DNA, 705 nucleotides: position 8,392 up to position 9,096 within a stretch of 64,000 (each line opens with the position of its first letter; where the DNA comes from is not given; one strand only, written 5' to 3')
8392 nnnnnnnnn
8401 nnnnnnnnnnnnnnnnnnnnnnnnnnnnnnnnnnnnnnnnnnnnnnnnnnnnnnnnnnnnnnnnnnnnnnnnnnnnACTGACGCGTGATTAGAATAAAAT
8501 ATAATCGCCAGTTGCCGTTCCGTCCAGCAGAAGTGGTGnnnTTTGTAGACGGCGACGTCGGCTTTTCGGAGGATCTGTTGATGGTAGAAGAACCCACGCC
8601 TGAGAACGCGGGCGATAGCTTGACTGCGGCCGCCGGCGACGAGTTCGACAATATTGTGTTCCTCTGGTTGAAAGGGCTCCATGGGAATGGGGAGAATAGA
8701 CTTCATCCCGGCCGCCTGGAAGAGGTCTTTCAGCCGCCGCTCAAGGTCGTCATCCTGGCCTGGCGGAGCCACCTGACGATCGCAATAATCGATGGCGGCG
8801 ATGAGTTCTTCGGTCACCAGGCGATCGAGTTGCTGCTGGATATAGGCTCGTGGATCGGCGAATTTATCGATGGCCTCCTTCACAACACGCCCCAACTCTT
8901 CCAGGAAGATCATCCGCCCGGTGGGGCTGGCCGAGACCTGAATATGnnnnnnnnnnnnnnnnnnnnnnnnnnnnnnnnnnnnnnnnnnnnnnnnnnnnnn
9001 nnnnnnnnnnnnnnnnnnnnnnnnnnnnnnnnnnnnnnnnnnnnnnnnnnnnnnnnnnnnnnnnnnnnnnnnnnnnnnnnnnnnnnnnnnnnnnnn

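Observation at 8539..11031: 830-aa two-TM membrane protein ending in a GrpE-like domain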

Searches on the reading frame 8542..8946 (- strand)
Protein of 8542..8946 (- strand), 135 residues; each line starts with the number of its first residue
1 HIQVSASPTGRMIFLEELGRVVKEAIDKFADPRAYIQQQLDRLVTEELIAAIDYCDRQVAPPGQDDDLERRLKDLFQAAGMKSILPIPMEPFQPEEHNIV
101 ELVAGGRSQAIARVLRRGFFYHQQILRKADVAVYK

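Call 28: find_related_loci(query=A3, collection=genome_contigs, flank=10000)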
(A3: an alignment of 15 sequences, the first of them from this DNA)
Query A3 (135 aa) in genome_contigs; peptide patterns used: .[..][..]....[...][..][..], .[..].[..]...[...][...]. (x = any residue, [..] = any of these).
60 stretches matched a pattern; 6 encode a relative of the query (tblastn E <= 1e-3); 5 distinct loci.
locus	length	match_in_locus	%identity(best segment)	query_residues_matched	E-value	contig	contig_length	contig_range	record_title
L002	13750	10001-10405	90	1-135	1e-82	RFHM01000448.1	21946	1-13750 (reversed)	MAG: Acidobacteria bacterium isolate J050 k99_1487253, whole genome shotgun sequence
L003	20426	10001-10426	46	1-135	9e-37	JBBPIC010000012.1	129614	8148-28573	MAG: Acidobacteriota bacterium isolate BPF2-06-08_bin_1 NODE_12_length_129614_cov_34.997329, whole genome shotgun sequen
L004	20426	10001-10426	45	1-135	7e-35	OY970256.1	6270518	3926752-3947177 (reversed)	MAG: Pyrinomonadaceae bacterium isolate MFD09212.bin.c.2 genome assembly, chromosome: 1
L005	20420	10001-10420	44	2-135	8e-33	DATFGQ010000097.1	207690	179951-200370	MAG TPA_asm: Blastocatellia bacterium isolate SMAG_U8667 k141_2159592, whole genome shotgun sequence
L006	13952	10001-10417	42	2-135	2e-31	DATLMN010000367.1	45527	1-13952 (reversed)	MAG TPA_asm: Pyrinomonadaceae bacterium isolate SMAG_U13775 k141_3453004, whole genome shotgun sequence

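Call 33: search_protein_families(library=pfam, proteins=[L003:324-3605:+, L003:3710-6559:+, L003:6560-7813:+, L003:7859-10429:+, L003:10509-12182:+, L003:12226-14112:+, L003:14163-14924:+, L003:14963-17254:+, L003:17436-18278:+, L003:18275-20341:+], max_evalue=0.001)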
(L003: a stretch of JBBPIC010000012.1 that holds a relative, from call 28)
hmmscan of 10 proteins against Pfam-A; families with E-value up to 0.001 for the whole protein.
L003:324-3605:+ (1093 aa): 2 families
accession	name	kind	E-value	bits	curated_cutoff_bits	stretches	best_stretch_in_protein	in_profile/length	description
PF13809.12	Tubulin_2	-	8.5e-58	196.7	27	1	15-402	1-355/356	Tubulin like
PF00091.31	Tubulin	-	0.00079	20.2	33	0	183-249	111-171/190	Tubulin/FtsZ family, GTPase domain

L003:3710-6559:+ (949 aa): 3 families
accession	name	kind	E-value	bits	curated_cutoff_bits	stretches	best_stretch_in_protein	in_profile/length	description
PF00012.26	HSP70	-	2.6e-20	72.6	20.6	1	369-611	1-237/599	Hsp70 protein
PF07520.16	SrfB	-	4.1e-06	25.5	27.1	1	540-773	547-786/992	Virulence factor SrfB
PF06723.19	MreB_Mbl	-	0.00019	20.8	27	0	472-568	72-163/327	MreB/Mbl protein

L003:6560-7813:+ (417 aa): 0 families

L003:7859-10429:+ (856 aa): 1 family
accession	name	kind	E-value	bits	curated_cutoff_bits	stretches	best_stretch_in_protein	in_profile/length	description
PF01025.24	GrpE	-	3.8e-06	27.1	25.8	1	784-854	98-163/165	GrpE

L003:10509-12182:+ (557 aa): 1 family
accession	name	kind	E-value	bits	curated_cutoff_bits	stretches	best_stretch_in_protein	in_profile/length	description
PF16561.11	AMPK1_CBM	-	0.00038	21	26.8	0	190-231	26-66/85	Glycogen recognition site of AMP-activated protein kinase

L003:12226-14112:+ (628 aa): 0 families

L003:14163-14924:+ (253 aa): 1 family
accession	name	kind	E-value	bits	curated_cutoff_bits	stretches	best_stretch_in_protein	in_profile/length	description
PF00691.25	OmpA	-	8.5e-15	55.3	27.2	1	98-191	1-84/98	OmpA family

L003:14963-17254:+ (763 aa): 1 family
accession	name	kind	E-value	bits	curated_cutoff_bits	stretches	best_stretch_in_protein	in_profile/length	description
PF07885.22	Ion_trans_2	-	1.8e-10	41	22.5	1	693-748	20-74/79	Ion channel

L003:17436-18278:+ (280 aa): 2 families
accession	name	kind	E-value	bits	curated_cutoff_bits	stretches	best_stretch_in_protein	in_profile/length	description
PF13620.12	CarboxypepD_reg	-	3.8e-10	40.4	32.3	1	60-132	2-80/82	Carboxypeptidase regulatory-like domain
PF13715.12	CarbopepD_reg_2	-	3.2e-05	24.3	32.2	1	62-137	3-80/88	CarboxypepD_reg-like domain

L003:18275-20341:+ (688 aa): 1 family
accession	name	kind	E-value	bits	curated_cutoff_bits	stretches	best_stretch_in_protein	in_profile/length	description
PF07643.16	DUF1598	-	4e-11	43.4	25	1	146-217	1-71/84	Protein of unknown function (DUF1598)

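Call 41: search_protein_families(library=padloc, proteins=[L003:324-3605:+, L003:3710-6559:+, L003:6560-7813:+, L003:7859-10429:+, L003:10509-12182:+, L003:12226-14112:+, L003:14163-14924:+], max_evalue=0.01)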
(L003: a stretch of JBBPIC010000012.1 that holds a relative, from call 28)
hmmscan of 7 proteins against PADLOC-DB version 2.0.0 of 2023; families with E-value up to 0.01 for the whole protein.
L003:324-3605:+ (1093 aa): 0 families

L003:3710-6559:+ (949 aa): 2 families
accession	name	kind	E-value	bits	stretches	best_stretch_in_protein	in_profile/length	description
PDLC04731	PDC-M61B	-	0.00011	19.1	1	526-576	328-374/588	-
PDLC02436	pAgo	-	0.00072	16.5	1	457-522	240-308/460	-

L003:6560-7813:+ (417 aa): 0 families

L003:7859-10429:+ (856 aa): 2 families
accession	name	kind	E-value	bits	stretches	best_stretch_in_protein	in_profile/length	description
PDLC00551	JetC2|JetC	-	0.0018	14.2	1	477-711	288-511/1365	DUF3584 domain; MukB-like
PDLC03865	LmuB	-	0.0086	12.3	0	476-704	571-800/1007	-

L003:10509-12182:+ (557 aa): 0 families

L003:12226-14112:+ (628 aa): 1 family
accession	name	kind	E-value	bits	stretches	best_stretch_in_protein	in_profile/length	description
PDLC00582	JetC3|JetC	-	0.0003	16.7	1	293-560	779-1034/1472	DUF3584 domain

L003:14163-14924:+ (253 aa): 7 families
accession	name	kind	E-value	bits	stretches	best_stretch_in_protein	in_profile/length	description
PDLC00609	ZorB1|ZorB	-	1.1e-19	68.8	1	8-190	13-193/232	MotB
PDLC00651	ZorB3|ZorB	-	6.5e-17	59.8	1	10-172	12-170/215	MotB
PDLC00608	ZorB1|ZorB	-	5.5e-16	56.6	1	13-242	17-223/243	MotB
PDLC00610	ZorB1|ZorB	-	4.3e-13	47.4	2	124-192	143-215/254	MotB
PDLC00641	ZorB2|ZorB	-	4.2e-11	41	1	10-187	13-198/238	MotB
PDLC00612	ZorB1|ZorB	-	2.7e-08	31.7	1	127-166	183-219/293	MotB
PDLC00611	ZorB1|ZorB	-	2.8e-07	28.4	1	13-173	20-175/240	MotB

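Call 42: search_protein_families(library=ncbifam, proteins=[L003:324-3605:+, L003:3710-6559:+, L003:6560-7813:+, L003:7859-10429:+, L003:10509-12182:+, L003:12226-14112:+, L003:14163-14924:+], max_evalue=0.01)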
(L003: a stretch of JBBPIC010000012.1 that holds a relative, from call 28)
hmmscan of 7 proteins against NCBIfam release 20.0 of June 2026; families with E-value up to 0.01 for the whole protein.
L003:324-3605:+ (1093 aa): 0 families

L003:3710-6559:+ (949 aa): 13 families
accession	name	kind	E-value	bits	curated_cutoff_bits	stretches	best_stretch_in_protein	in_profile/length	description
NF001413.0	PRK00290.1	equivalog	3.2e-25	88.5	648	1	369-611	4-235/625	molecular chaperone DnaK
TIGR02350.1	prok_dnaK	equivalog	1.1e-22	80.2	822.55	1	369-611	2-234/596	molecular chaperone DnaK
TIGR01991.1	HscA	equivalog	1e-18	67.2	708.55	1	370-610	2-232/600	Fe-S protein assembly chaperone HscA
NF003520.0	PRK05183.1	subfamily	5.4e-18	64.7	620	1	370-611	22-253/621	Fe-S protein assembly chaperone HscA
NF009947.0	PRK13411.1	equivalog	4.7e-17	61.3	1002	1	369-611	4-237/662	molecular chaperone DnaK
NF009946.0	PRK13410.1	equivalog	1.4e-15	56.6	1019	1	462-610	104-237/669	molecular chaperone DnaK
NF002399.0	PRK01433.1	equivalog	5.8e-13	48.3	743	1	369-607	21-240/595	Fe-S protein assembly chaperone HscA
NF008673.0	PRK11678.1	equivalog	1.4e-11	43.9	331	1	475-598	131-253/450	molecular chaperone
NF011660.0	PRK15080.1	equivalog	9.2e-07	28.3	182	1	474-567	75-158/277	ethanolamine utilization protein EutJ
TIGR02529.1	EutJ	subfamily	1.6e-05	24.5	152.1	1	474-568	42-126/239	ethanolamine utilization protein EutJ family protein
NF010540.1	PRK13929.1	exception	0.00081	18.6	515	1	461-567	64-167/334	rod-share determining protein MreBH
NF010539.0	PRK13927.1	subfamily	0.0015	17.5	293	0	473-568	78-169/339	rod shape-determining protein MreB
TIGR00904.1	mreB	subfamily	0.0068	15.5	365.75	0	477-568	82-168/334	MreB/Mrl family cell shape determining protein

L003:6560-7813:+ (417 aa): 0 families

L003:7859-10429:+ (856 aa): 0 families

L003:10509-12182:+ (557 aa): 0 families

L003:12226-14112:+ (628 aa): 1 family
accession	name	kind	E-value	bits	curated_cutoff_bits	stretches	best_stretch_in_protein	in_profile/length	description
TIGR00996.1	Mtu_fam_mce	paralog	0.00083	18.6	140.5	0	275-382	155-262/291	MCE family protein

L003:14163-14924:+ (253 aa): 32 families (the best 25 are shown)
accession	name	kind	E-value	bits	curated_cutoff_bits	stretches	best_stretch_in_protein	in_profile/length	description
NF006543.0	PRK09039.1-2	equivalog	8.6e-25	88.3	305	2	96-199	233-335/350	peptidoglycan -binding protein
NF006508.0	PRK08944.1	subfamily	2.2e-21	76.4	259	1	46-193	136-269/304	MotB family protein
NF006541.1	PRK09038.1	equivalog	5.9e-21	75.2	283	1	50-192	98-229/253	flagellar motor protein MotD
NF006542.0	PRK09039.1-1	equivalog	7.8e-20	71.4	388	1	96-197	508-610/627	peptidoglycan -binding protein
NF005382.1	PRK06925.1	equivalog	4.1e-18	66.5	264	1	96-201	116-213/225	flagellar motor protein MotS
NF006546.0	PRK09039.1-5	equivalog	2.2e-17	63.4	615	1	96-197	225-326/343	peptidoglycan -binding protein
NF006544.0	PRK09039.1-3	equivalog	2.4e-17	63.6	362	1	96-197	225-326/343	peptidoglycan -binding protein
NF006547.1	PRK09040.1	equivalog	8.2e-16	58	194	1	11-171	11-167/213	hypothetical protein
TIGR03350.1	type_VI_ompA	equivalog_domain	4.7e-15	55.7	139.8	1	83-192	22-118/137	type VI secretion system protein TssL, long form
NF006545.0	PRK09039.1-4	equivalog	2e-14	54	372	1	97-197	226-325/342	peptidoglycan -binding protein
NF005444.0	PRK07033.1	equivalog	5.7e-14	51.9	520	1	95-192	314-402/438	DotU family type VI secretion system protein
NF053611.1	YiaD_Gzip_OmpA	equivalog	5.9e-14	52.3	175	1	60-192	73-187/206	YiaD family glycine zipper/OmpA-like lipoprotein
NF005831.1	PRK07734.1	equivalog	9.1e-14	51.8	301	1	50-193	100-230/250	flagellar motor protein MotB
NF005195.1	PRK06667.1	equivalog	6.2e-12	45.8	300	1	76-196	98-220/241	flagellar motor protein MotB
NF005999.0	PRK08126.1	subfamily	4.8e-08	32.2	571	1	23-193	250-412/432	hypothetical protein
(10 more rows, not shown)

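Call 74: find_homologous_proteins(query=A3, max_evalue=0.000001)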
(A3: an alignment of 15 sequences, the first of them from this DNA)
Query A3 (15 sequences) (135 aa, profile of the alignment): 2 proteins with E <= 0.000001 among 6544 candidates.
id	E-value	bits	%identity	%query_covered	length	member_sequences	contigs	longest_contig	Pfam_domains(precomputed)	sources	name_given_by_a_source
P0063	6.3e-51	190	41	99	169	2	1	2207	-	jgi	jgi:molecular chaperone GrpE (heat shock protein)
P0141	9.3e-47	176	42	99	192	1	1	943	-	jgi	jgi:hypothetical protein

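Call 80: find_related_loci(query=A3, collection=metagenome_contigs, flank=10000)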
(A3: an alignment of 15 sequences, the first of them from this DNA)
Query A3 (135 aa) in metagenome_contigs; peptide patterns used: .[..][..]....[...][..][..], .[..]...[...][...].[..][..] (x = any residue, [..] = any of these).
94 stretches matched a pattern; 3 encode a relative of the query (tblastn E <= 1e-3); 3 distinct loci.
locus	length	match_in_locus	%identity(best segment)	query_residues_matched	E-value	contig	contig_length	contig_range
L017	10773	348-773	45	1-135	1e-37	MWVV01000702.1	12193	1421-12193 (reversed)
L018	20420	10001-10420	46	2-134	8e-37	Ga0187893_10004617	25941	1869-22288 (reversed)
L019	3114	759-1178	45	4-135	1e-34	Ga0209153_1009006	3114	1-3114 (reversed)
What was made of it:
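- Tried and rejected: A 15-sequence alignment worked but is biased to Acidobacteriota (calls 28, 80).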

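Call 81: find_related_loci(query=A3, collection=viral_contigs, flank=10000)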
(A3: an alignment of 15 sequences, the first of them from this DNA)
Query A3 (135 aa) in viral_contigs; peptide patterns used: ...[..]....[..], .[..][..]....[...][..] (x = any residue, [..] = any of these).
28 stretches matched a pattern, but none encodes a relative of the query by tblastn (E <= 1e-3).
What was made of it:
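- Tried and rejected: The viral contig scan found nothing (call 81).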
